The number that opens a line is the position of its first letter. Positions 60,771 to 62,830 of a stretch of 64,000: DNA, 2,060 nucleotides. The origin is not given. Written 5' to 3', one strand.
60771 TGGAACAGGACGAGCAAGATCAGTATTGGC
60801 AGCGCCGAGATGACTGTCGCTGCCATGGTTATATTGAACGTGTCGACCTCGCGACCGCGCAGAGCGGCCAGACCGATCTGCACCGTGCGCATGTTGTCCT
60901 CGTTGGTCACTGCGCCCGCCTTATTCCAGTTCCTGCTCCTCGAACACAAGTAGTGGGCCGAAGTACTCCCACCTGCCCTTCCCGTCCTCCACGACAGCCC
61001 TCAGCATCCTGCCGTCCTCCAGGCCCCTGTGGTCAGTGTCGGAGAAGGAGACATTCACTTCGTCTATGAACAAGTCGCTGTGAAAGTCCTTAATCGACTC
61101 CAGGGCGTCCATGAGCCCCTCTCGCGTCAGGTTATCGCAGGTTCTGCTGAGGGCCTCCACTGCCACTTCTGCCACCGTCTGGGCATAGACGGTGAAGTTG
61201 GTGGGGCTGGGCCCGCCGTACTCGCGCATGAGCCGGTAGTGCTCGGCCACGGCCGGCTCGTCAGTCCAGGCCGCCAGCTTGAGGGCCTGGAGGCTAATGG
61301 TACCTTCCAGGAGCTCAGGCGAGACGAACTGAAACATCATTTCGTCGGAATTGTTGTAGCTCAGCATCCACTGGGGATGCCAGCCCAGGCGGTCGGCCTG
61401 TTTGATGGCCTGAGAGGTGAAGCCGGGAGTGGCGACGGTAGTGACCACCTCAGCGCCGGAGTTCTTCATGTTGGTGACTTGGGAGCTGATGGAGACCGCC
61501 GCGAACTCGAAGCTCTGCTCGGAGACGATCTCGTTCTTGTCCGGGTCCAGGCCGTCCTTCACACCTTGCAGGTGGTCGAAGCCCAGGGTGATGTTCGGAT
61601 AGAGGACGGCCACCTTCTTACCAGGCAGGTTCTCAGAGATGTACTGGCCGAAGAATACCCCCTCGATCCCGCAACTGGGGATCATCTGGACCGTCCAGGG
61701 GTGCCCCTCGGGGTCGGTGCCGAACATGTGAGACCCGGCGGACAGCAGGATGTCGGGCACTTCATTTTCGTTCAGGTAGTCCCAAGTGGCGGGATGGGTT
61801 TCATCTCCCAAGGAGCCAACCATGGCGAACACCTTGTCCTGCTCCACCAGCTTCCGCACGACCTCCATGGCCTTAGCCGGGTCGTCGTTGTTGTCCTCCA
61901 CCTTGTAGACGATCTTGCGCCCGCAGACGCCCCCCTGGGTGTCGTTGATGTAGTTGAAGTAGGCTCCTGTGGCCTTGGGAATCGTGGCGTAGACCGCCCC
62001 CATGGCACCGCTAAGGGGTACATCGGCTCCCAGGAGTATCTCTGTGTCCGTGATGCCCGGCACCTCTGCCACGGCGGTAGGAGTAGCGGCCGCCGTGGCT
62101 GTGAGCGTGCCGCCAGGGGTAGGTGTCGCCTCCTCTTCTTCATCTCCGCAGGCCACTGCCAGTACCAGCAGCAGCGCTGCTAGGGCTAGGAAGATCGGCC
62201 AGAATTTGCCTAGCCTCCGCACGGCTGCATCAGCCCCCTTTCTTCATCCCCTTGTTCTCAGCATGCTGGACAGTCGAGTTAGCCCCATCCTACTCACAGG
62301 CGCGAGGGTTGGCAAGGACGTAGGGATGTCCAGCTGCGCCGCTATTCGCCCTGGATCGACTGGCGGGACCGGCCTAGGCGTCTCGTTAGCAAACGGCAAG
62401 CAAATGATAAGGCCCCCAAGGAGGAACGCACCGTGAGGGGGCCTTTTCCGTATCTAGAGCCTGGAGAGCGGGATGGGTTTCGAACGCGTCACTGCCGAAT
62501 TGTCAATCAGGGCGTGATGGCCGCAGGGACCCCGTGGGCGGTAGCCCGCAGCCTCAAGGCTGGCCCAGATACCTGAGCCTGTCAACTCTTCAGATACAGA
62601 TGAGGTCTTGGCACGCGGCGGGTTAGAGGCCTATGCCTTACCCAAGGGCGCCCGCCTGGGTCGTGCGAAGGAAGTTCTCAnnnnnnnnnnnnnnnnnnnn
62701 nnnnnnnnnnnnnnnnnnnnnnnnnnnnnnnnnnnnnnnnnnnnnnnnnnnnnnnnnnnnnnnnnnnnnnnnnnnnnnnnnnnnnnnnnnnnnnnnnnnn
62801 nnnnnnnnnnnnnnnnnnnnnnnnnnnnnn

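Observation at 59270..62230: Mosaic of diverged partial duplications of genes from elsewhere in the same window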

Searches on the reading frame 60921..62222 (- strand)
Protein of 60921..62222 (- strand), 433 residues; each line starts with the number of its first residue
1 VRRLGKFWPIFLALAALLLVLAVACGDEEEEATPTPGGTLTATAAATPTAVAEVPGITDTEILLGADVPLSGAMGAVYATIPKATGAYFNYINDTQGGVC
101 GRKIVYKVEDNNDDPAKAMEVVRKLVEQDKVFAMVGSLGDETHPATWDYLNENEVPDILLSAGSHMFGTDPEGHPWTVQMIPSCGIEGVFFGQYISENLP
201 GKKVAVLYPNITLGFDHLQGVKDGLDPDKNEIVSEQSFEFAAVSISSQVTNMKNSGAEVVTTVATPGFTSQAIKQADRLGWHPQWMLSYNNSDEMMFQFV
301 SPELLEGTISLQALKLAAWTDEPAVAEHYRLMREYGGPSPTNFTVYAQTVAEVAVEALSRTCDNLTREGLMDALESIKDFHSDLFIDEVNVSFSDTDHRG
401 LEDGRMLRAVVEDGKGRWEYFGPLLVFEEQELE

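Call 5: search_protein_families(library=pfam, proteins=[window:60921-62222:-])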
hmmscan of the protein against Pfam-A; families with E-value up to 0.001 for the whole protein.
window:60921-62222:- (433 aa): 3 families
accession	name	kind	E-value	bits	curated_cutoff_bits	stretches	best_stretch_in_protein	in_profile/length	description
PF13458.12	Peripla_BP_6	-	3e-45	155.8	31.7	1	64-410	4-339/343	Periplasmic binding protein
PF13433.12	Peripla_BP_5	-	5e-07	29.6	27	1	70-137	9-75/363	Periplasmic binding protein domain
PF01094.35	ANF_receptor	-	5e-07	29.5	25.4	1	91-288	12-212/353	Receptor family ligand binding region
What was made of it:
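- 60921..62222 (-): LivSBP': an intact orphan Liv-type (Peripla_BP_6) substrate-binding lipoprotein gene of 433 aa. Pfam E=3e-45 (call 5).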

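Call 27: find_homologous_proteins(query=window:60921-62222:-, max_evalue=1e-30)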
Query window:60921-62222:- (433 aa): 1282 proteins with E <= 1e-30 among 8000 candidates; the best 120 are listed.
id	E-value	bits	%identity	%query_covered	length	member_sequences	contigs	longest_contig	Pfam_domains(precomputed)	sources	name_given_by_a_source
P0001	9.2e-293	988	100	100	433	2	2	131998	PF01094.35,PF13433.13,PF13458.13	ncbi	-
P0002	7.9e-269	909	92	100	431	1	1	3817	PF01094.35,PF13433.13,PF13458.13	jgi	jgi:branched-chain amino acid transport system substrate-binding protein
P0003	1.5e-258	876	91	96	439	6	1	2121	PF01094.35,PF13433.13,PF13458.13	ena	-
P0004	4.1e-256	868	89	99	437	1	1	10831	PF01094.35,PF13433.13,PF13458.13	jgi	jgi:branched-chain amino acid transport system substrate-binding protein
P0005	1.2e-255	866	91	95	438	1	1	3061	PF01094.35,PF13433.13,PF13458.13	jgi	jgi:branched-chain amino acid transport system substrate-binding protein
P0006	6.2e-251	851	86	98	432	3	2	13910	PF01094.35,PF13433.13,PF13458.13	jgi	jgi:branched-chain amino acid transport system substrate-binding protein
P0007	1.4e-248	843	90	91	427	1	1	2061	PF01094.35,PF13433.13,PF13458.13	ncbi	-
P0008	2.4e-248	842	86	99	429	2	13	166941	PF01094.35,PF13433.13,PF13458.13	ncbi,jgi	-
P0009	1.6e-246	836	84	99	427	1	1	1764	PF01094.35,PF13433.13,PF13458.13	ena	-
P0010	2.9e-243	825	83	100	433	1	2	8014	PF13433.13,PF13458.13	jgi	jgi:branched-chain amino acid transport system substrate-binding protein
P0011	6.8e-241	817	86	95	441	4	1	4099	PF01094.35,PF13433.13,PF13458.13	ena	-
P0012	4.1e-240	815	81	100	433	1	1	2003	PF01094.35,PF13433.13,PF13458.13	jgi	jgi:branched-chain amino acid transport system substrate-binding protein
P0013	5.9e-238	808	84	99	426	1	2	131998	PF01094.35,PF13433.13,PF13458.13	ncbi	-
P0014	1.4e-237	807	83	99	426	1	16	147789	PF01094.35,PF13433.13,PF13458.13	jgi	-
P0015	2.7e-236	802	83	97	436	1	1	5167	PF01094.35,PF13433.13,PF13458.13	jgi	jgi:branched-chain amino acid transport system substrate-binding protein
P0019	2.7e-235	799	84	96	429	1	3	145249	PF01094.35,PF13433.13,PF13458.13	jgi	-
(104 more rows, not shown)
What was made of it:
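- On Orphan multi-copy SBP families (Bug-like phenomenon): More than 120 clusters fall at 77-92% identity (call 27).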

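Call 35: search_solved_structures(query=window:60921-62222:-, max_evalue=0.00001)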
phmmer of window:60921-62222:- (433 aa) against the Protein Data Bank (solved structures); distinct sequences matched with E-value up to 0.00001: 9.
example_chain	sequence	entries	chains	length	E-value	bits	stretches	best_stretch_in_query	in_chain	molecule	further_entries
4n03_A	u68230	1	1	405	9.6e-12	47.6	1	43-377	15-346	ABC-type branched-chain amino acid transport systems periplasmic component-like protein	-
4gnr_A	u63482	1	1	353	7.7e-10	41.3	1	60-275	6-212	ABC transporter substrate-binding protein-branched chain amino acid transport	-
3sg0_A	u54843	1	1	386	1.1e-07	34.3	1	98-271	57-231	Extracellular ligand-binding receptor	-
4dqd_A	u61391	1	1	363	1.6e-07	33.7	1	99-271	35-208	Extracellular ligand-binding receptor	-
4zpj_A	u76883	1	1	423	1.7e-07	33.6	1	34-377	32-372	Extracellular ligand-binding receptor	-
3hut_A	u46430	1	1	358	2.5e-07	33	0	62-163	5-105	putative branched-chain amino acid ABC transporter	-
4n0q_A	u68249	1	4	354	6e-07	31.8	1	61-261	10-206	Leu/Ile/Val-binding protein homolog 3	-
3tx6_A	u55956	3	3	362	2.7e-06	29.6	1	63-415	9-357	Putative branched-chain amino acid transport system substrate-binding protein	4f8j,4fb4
4jb0_A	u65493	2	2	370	3.1e-06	29.4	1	96-415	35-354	branched-chain amino acid transport system substrate-binding protein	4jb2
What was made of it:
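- On Liv-type (Peripla_BP_6) ABC substrate-binding proteins: There are only distant solved relatives, with best E=1e-11 (call 35), so the ligand is unknown.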

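Call 38: find_encoding_contigs(protein=P0014, flank=6000, max_places=1)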
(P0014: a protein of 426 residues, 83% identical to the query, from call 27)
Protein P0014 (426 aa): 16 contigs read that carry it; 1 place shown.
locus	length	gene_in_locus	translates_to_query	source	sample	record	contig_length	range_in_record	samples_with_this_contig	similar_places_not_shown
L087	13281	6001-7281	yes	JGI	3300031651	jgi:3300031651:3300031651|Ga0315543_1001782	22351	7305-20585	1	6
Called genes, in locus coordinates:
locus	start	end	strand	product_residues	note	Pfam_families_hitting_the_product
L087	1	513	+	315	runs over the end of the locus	PF00005:ABC_tran, PF02463:SMC_N (weak), PF13304:AAA_21 (faint), PF08352:oligo_HPY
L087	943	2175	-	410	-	PF02771:Acyl-CoA_dh_N, PF02770:Acyl-CoA_dh_M, PF00441:Acyl-CoA_dh_1, PF22924:ACOX_C_alpha1 (weak), PF08028:Acyl-CoA_dh_2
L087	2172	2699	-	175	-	PF03551:PadR, PF10400:Vir_act_alpha_C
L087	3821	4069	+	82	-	PF11149:DUF2924, PF14267:DUF4357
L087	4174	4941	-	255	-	PF00378:ECH_1, PF16113:ECH_2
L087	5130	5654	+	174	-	PF00589:Phage_integrase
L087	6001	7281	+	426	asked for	PF13433:Peripla_BP_5 (weak), PF13458:Peripla_BP_6, PF01094:ANF_receptor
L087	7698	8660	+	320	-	PF02633:Creatininase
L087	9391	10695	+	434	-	PF13458:Peripla_BP_6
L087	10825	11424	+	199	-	PF00440:TetR_N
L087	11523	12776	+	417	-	PF01321:Creatinase_N, PF00557:Peptidase_M24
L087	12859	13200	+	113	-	PF04075:F420H2_quin_red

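Call 39: find_encoding_contigs(protein=P0008, flank=6000, max_places=1)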
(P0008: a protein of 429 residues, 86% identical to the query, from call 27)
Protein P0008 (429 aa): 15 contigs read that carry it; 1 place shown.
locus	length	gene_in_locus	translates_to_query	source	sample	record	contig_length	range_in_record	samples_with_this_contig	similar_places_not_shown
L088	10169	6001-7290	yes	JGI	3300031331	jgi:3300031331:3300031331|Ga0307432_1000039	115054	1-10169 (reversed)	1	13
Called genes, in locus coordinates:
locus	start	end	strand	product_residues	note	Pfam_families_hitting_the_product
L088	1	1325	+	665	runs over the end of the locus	PF01590:GAF, PF13185:GAF_2, PF13492:GAF_3, PF00989:PAS, PF13188:PAS_8, PF08447:PAS_3, PF08448:PAS_4, PF13426:PAS_9, +2 more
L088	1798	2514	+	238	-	PF10925:DUF2680 (faint)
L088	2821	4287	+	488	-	PF00282:Pyridoxal_deC, PF01212:Beta_elim_lyase (weak), PF05889:SepSecS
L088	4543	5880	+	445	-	PF00232:Glyco_hydro_1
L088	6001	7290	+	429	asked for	PF13433:Peripla_BP_5 (faint), PF13458:Peripla_BP_6, PF01094:ANF_receptor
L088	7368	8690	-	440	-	PF07690:MFS_1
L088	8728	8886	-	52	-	-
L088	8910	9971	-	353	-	PF01548:DEDD_Tnp_IS110, PF02371:Transposase_20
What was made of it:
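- IS110 lies next to the paralogue in L088 (call 39).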

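Call 40: find_encoding_contigs(protein=P0019, flank=6000, max_places=1)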
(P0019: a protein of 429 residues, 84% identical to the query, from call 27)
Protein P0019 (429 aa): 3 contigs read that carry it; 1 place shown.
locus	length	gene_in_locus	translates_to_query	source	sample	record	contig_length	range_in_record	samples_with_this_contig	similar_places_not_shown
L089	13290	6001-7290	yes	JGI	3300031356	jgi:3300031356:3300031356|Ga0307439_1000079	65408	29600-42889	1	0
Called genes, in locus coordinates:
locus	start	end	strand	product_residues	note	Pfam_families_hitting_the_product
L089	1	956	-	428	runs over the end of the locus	PF13458:Peripla_BP_6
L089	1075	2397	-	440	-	PF13433:Peripla_BP_5 (faint), PF13458:Peripla_BP_6, PF01094:ANF_receptor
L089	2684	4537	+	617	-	PF02730:AFOR_N, PF01314:AFOR_C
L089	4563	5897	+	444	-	PF13458:Peripla_BP_6, PF13433:Peripla_BP_5 (weak), PF01094:ANF_receptor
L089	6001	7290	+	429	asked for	PF13458:Peripla_BP_6, PF13433:Peripla_BP_5 (faint), PF01094:ANF_receptor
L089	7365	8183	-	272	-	PF13487:HD_5, PF01966:HD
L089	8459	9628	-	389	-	PF02771:Acyl-CoA_dh_N, PF02770:Acyl-CoA_dh_M, PF00441:Acyl-CoA_dh_1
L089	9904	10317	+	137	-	PF01894:YjbQ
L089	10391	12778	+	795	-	PF02901:PFL-like, PF01228:Gly_radical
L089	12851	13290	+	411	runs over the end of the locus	PF02771:Acyl-CoA_dh_N, PF02770:Acyl-CoA_dh_M, PF00441:Acyl-CoA_dh_1, PF22924:ACOX_C_alpha1 (weak), PF08028:Acyl-CoA_dh_2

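Call 51: find_encoding_contigs(protein=P0002, flank=4000, max_places=2)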
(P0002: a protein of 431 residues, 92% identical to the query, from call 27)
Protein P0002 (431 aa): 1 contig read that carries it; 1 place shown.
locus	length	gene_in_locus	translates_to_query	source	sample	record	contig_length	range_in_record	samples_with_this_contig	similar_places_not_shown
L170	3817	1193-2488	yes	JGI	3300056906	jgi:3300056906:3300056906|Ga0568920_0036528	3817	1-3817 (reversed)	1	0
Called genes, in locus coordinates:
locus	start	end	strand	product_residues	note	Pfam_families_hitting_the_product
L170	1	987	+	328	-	?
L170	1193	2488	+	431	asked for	PF13433:Peripla_BP_5 (faint), PF13458:Peripla_BP_6, PF01094:ANF_receptor (weak)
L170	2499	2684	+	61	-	-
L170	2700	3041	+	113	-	-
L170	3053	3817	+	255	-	?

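Call 52: find_encoding_contigs(protein=P0004, flank=6000, max_places=2)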
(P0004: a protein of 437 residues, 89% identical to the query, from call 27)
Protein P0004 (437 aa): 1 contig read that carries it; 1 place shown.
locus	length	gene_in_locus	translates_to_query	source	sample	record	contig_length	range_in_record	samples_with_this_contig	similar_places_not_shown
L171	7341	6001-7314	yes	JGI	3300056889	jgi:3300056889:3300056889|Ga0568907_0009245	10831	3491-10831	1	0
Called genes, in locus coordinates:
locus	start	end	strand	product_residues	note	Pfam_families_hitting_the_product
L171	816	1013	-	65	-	-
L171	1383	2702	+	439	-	PF13433:Peripla_BP_5 (weak), PF13458:Peripla_BP_6, PF01094:ANF_receptor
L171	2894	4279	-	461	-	PF00890:FAD_binding_2 (faint), PF01266:DAO (faint), PF01946:Thi4 (faint), PF03486:HI0933_like (faint), PF05834:Lycopene_cycl (faint), PF07992:Pyr_redox_2, PF00070:Pyr_redox, PF02852:Pyr_redox_dim, +2 more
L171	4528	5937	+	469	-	PF13458:Peripla_BP_6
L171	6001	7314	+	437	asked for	PF13433:Peripla_BP_5 (weak), PF13458:Peripla_BP_6, PF01094:ANF_receptor (weak)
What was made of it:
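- On Orphan multi-copy SBP families (Bug-like phenomenon): There are 4 in L089 and 3 in L171 (calls 40, 52).
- Closest known: Over-represented orphan SBP families such as the Bordetella/Cupriavidus 'Bug'. Same: This matches the Liv-type family here (calls 27, 38-40, 52).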

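Call 53: find_encoding_contigs(protein=P0006, flank=6000, max_places=2)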
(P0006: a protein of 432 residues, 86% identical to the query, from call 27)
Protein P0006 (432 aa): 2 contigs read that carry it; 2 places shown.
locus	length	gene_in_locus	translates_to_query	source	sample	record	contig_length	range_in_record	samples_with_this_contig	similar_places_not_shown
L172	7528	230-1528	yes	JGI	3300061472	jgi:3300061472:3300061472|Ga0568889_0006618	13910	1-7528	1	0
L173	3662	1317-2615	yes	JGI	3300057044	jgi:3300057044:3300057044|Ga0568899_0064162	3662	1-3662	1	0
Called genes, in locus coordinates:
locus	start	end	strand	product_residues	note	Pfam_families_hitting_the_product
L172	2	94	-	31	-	?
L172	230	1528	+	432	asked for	PF13433:Peripla_BP_5 (faint), PF13458:Peripla_BP_6, PF01094:ANF_receptor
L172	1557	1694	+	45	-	-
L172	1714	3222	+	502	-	PF01979:Amidohydro_1 (faint), PF07969:Amidohydro_3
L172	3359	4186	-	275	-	PF06557:DUF1122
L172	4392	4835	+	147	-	PF01475:FUR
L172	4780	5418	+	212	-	PF00210:Ferritin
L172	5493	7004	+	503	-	PF00199:Catalase, PF06628:Catalase-rel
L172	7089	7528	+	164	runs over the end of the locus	PF02915:Rubrerythrin (faint)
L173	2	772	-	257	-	?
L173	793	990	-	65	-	-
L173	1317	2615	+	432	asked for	PF13433:Peripla_BP_5 (faint), PF13458:Peripla_BP_6, PF01094:ANF_receptor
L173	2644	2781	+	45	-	-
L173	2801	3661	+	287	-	?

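Call 67: find_encoding_contigs(protein=P0013, flank=1500, max_places=3)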
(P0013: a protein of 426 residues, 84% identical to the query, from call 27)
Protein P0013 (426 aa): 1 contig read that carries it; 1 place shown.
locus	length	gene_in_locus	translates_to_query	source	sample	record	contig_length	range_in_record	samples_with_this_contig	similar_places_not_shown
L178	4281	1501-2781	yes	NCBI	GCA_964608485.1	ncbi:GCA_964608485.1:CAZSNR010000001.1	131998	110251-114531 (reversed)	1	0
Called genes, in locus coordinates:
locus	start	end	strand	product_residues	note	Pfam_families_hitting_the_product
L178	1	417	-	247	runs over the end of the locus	PF00378:ECH_1, PF16113:ECH_2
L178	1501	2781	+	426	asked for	PF13433:Peripla_BP_5 (weak), PF13458:Peripla_BP_6, PF01094:ANF_receptor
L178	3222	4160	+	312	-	PF02633:Creatininase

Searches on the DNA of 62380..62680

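Call 23: search_rna_families(source=window, start=62380, end=62680, threshold=evalue, max_evalue=10, show_alignments=2)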
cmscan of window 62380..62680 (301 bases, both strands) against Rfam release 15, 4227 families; matches with E-value up to 10: 4.
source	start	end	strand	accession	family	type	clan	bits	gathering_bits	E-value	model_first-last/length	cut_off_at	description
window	62400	62447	-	RF00489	ctRNA_p42d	Gene; antisense;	-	18.4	50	0.19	1-46/46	no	ctRNA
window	62380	62451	+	RF01859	Phe_leader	Cis-reg; leader;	-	16.1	55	3.3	67-125/125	5'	Phenylalanine leader peptide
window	62418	62538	+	RF02165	PVT1_2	Gene; lncRNA;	-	13.2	47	4.7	37-172/172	no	Pvt1 oncogene conserved region 2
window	62384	62443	-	RF03142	L2-Alphaproteobacteria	Cis-reg; leader;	-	9.1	37.8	9.5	1-55/66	no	L2-Alphaproteobacteria ribosomal protein leader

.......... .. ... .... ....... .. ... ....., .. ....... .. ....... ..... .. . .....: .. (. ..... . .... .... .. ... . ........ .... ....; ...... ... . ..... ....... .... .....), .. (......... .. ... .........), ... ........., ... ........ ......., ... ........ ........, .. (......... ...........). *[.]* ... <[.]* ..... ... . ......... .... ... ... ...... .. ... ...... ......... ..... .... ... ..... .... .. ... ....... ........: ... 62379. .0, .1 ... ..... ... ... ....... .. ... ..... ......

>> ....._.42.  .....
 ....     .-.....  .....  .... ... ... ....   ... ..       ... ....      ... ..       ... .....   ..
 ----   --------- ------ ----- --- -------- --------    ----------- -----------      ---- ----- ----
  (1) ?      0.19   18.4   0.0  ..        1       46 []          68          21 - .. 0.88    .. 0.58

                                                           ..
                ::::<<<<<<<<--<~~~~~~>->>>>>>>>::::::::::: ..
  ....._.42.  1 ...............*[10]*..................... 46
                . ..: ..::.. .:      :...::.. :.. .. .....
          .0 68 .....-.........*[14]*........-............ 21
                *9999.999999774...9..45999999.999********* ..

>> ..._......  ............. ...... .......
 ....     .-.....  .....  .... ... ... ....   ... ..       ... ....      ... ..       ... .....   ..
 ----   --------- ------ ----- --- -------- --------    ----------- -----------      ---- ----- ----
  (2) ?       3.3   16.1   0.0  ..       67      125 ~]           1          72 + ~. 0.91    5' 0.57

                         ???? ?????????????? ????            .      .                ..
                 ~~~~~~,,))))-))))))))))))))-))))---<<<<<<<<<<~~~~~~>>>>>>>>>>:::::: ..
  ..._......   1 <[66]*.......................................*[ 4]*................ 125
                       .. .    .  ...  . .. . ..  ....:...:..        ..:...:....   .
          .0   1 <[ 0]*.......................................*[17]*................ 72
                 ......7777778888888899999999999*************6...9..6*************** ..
